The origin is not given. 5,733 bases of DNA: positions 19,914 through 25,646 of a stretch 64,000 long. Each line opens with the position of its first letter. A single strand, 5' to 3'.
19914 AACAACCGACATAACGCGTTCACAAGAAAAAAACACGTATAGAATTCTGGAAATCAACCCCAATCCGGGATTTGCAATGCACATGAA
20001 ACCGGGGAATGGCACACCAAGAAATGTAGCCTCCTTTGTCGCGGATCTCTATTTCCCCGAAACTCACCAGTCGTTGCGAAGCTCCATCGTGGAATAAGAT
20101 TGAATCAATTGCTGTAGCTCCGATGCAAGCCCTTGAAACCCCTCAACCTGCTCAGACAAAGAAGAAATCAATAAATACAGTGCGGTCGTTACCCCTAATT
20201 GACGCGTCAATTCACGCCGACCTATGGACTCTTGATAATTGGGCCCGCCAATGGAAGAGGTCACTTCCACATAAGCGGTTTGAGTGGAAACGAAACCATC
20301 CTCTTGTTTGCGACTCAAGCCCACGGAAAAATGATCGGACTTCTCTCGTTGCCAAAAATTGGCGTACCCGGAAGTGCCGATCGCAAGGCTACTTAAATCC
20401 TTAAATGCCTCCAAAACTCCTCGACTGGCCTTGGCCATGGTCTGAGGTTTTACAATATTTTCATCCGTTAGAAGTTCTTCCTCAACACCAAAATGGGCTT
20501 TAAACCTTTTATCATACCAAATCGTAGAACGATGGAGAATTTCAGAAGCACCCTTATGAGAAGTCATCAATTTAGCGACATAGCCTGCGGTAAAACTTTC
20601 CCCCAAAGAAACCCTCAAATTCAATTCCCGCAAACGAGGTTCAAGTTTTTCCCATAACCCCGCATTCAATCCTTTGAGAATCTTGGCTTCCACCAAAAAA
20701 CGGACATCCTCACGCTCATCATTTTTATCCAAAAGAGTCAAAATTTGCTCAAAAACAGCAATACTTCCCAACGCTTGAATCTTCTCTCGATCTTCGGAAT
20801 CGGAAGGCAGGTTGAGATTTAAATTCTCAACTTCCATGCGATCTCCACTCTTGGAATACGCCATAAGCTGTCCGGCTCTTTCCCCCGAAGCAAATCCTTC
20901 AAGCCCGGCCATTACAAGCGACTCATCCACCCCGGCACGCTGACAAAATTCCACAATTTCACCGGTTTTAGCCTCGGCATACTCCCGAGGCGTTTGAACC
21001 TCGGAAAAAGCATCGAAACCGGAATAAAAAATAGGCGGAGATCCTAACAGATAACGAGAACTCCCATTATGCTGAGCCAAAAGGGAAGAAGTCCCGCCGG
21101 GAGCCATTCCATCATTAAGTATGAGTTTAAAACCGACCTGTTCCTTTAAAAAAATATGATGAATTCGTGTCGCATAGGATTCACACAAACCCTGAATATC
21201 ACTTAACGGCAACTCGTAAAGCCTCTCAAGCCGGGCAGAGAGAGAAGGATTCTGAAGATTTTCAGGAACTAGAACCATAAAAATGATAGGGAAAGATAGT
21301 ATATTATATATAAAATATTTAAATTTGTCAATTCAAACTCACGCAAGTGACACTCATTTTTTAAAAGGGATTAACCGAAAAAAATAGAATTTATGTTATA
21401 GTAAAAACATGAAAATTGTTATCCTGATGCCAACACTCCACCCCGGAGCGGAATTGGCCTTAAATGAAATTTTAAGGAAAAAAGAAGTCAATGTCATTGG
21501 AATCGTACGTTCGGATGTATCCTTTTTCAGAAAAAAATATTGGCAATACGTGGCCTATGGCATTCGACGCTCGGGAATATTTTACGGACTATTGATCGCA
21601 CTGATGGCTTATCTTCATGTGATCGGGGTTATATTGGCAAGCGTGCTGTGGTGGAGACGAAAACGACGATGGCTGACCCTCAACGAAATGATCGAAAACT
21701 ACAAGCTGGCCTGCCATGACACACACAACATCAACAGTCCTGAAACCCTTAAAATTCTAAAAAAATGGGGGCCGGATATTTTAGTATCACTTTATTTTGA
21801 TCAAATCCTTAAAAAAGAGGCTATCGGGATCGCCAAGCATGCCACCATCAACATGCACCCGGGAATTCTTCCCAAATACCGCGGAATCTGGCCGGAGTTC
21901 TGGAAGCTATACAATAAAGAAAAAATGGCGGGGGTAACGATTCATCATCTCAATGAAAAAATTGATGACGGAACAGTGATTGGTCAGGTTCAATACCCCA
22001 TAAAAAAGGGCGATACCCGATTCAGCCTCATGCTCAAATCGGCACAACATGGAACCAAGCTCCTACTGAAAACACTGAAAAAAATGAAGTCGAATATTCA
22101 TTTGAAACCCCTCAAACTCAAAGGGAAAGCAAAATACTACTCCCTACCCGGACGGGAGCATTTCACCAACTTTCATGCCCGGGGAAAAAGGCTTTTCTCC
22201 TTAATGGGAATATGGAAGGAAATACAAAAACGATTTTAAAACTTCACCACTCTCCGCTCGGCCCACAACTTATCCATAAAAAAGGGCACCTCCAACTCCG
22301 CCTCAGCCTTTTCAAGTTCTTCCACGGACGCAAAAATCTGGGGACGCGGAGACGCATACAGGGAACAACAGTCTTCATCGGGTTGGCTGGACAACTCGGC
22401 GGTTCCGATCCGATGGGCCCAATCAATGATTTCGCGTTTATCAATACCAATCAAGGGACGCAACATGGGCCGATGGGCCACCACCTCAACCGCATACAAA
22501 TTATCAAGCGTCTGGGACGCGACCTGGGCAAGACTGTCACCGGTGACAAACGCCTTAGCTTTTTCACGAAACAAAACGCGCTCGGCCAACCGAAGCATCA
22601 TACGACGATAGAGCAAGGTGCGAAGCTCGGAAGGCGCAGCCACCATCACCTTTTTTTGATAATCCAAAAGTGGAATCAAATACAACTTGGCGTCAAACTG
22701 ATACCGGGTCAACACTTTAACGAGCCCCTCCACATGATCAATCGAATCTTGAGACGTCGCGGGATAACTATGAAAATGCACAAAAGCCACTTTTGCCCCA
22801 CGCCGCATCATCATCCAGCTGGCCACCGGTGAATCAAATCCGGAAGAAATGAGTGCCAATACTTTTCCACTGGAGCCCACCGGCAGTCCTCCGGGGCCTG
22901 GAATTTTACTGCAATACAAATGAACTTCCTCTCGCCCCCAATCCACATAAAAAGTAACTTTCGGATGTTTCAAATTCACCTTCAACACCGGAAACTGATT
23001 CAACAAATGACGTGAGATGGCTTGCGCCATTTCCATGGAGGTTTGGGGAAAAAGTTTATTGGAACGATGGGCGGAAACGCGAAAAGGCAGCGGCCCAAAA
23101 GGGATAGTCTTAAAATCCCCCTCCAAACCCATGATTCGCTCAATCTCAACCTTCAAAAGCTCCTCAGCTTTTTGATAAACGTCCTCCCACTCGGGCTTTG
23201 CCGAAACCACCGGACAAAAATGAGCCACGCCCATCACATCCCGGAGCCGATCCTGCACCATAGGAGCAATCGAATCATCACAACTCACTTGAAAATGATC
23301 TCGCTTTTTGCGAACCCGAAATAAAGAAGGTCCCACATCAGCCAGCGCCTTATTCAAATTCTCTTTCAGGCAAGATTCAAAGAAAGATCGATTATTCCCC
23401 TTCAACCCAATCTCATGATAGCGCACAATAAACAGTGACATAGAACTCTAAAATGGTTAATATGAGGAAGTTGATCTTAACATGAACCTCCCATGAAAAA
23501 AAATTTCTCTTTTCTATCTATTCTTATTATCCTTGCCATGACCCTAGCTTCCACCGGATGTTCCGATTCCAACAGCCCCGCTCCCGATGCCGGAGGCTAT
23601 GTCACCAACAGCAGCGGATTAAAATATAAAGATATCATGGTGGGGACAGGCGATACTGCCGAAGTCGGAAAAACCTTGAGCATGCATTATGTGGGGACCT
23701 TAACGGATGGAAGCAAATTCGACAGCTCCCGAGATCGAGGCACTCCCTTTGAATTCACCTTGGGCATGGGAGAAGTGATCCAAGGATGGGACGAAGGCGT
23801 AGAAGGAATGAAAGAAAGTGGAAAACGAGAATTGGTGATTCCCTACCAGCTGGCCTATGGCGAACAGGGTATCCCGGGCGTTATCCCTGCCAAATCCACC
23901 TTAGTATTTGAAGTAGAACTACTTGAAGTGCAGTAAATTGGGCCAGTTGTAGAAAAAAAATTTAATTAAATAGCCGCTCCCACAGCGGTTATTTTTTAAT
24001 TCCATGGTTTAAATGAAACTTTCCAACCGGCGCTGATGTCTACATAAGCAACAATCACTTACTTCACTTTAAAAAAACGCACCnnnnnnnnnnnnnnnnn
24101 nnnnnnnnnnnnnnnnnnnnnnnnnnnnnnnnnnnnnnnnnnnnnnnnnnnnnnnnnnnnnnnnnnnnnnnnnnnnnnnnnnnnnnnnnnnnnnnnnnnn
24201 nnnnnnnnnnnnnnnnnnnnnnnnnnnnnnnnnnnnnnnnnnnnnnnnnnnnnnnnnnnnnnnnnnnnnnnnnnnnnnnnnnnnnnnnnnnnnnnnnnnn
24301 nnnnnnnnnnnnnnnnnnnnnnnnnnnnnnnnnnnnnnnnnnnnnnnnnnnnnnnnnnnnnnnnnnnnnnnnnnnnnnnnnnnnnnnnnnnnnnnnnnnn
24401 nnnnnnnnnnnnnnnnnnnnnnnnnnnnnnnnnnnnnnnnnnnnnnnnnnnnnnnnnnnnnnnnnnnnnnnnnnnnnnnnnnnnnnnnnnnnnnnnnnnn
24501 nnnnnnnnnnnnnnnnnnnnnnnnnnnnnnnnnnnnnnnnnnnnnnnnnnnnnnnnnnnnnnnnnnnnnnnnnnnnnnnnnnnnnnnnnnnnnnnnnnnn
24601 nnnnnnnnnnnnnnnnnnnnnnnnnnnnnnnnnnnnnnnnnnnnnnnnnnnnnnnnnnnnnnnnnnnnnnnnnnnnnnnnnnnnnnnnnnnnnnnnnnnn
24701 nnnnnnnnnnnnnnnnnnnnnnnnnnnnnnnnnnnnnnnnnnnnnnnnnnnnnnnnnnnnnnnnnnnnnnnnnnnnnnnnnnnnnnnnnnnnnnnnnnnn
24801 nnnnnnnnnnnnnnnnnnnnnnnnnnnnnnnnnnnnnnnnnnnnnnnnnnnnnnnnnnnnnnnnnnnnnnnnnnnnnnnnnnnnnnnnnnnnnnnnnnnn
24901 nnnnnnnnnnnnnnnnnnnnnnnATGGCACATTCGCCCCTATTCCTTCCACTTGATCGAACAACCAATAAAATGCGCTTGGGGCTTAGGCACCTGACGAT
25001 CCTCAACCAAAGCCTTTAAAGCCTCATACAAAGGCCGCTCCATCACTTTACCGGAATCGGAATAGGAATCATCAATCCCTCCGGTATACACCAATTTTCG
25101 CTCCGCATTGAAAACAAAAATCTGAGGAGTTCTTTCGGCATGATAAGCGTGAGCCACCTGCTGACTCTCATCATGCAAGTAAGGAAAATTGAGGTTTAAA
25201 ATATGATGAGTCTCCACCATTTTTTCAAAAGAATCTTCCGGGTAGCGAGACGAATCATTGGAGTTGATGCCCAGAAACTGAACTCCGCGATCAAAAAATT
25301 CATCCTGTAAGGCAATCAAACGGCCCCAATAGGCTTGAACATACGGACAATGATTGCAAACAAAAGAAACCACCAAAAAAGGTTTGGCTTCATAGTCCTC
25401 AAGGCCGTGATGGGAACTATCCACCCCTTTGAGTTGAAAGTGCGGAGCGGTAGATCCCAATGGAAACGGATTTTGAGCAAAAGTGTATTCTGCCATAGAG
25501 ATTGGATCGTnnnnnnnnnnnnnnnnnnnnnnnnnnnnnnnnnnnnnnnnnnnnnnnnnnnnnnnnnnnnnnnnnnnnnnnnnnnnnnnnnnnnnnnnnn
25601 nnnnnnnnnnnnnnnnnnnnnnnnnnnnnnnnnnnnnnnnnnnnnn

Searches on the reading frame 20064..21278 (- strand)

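Call 56: search_protein_families(library=pfam, proteins=[window:20064-21278:-], max_evalue=0.001)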
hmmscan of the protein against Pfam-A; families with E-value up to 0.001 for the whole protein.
window:20064-21278:- (404 aa): 1 family
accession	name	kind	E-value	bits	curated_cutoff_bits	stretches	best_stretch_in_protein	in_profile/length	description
PF02464.23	CinA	-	1.2e-13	51.5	23.5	1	210-307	6-102/155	Competence-damaged protein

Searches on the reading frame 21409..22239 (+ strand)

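Call 56: search_protein_families(library=pfam, proteins=[window:21409-22239:+], max_evalue=0.001)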
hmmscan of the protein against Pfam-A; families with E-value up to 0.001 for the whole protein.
window:21409-22239:+ (276 aa): 1 family
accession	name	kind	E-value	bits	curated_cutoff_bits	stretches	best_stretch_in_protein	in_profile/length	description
PF00551.24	Formyl_trans_N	-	2.7e-20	73.3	26.1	1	109-222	67-180/181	Formyl transferase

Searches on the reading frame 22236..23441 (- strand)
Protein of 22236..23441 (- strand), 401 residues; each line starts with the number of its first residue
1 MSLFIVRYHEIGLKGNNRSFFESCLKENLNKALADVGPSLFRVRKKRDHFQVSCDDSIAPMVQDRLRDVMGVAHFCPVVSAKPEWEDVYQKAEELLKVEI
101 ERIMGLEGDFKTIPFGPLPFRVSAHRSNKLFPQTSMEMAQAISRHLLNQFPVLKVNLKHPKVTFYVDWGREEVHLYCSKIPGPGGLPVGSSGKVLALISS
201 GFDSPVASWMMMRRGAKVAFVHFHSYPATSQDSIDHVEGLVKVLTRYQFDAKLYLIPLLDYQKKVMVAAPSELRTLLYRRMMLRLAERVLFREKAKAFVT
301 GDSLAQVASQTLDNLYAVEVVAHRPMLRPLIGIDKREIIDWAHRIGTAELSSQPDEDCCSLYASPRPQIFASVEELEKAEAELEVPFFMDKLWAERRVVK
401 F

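Call 56: search_protein_families(library=pfam, proteins=[window:22236-23441:-], max_evalue=0.001)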
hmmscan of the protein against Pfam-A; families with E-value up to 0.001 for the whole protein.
window:22236-23441:- (401 aa): 3 families
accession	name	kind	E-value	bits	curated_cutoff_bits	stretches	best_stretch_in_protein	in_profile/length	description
PF02568.20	ThiI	-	2.2e-65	220.4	20.5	1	189-384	1-196/197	Thiamine biosynthesis protein (ThiI)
PF22025.1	ThiI_fer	-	8.2e-17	61.9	25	1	4-76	2-72/72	ThiI ferredoxin-like domain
PF02926.22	THUMP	-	1.2e-09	38.9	20.6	1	86-177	5-83/84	THUMP domain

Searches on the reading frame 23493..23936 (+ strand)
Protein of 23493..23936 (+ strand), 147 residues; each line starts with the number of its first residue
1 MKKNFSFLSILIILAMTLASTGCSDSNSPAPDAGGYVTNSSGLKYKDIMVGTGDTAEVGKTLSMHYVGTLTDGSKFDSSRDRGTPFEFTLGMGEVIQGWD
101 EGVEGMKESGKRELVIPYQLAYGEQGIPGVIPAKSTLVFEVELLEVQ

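Call 56: search_protein_families(library=pfam, proteins=[window:23493-23936:+], max_evalue=0.001)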
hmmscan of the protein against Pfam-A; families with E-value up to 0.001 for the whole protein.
window:23493-23936:+ (147 aa): 1 family
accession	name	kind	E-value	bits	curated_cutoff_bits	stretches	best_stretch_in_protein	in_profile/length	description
PF00254.34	FKBP_C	-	1.2e-34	118.9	21.1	1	55-144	3-94/94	FKBP-type peptidyl-prolyl cis-trans isomerase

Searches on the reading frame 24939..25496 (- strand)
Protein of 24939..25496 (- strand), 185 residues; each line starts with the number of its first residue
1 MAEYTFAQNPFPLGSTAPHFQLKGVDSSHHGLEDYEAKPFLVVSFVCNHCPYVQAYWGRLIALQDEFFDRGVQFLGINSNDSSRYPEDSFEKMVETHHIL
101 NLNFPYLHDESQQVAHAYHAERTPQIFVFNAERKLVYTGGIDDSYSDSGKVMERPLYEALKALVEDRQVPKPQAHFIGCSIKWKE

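Call 57: search_protein_families(library=pfam, proteins=[window:24939-25496:-], max_evalue=0.001)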
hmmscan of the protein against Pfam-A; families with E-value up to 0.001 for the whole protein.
window:24939-25496:- (185 aa): 3 families
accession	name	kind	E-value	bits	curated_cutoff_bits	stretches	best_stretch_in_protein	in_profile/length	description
PF00578.27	AhpC-TSA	-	7.2e-21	74.8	26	1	14-137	2-123/124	AhpC/TSA family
PF08534.16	Redoxin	-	8.7e-16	58.5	26.6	1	14-139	3-132/148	Redoxin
PF13905.12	Thioredoxin_8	-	2.5e-05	25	27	1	41-133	4-92/94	Thioredoxin-like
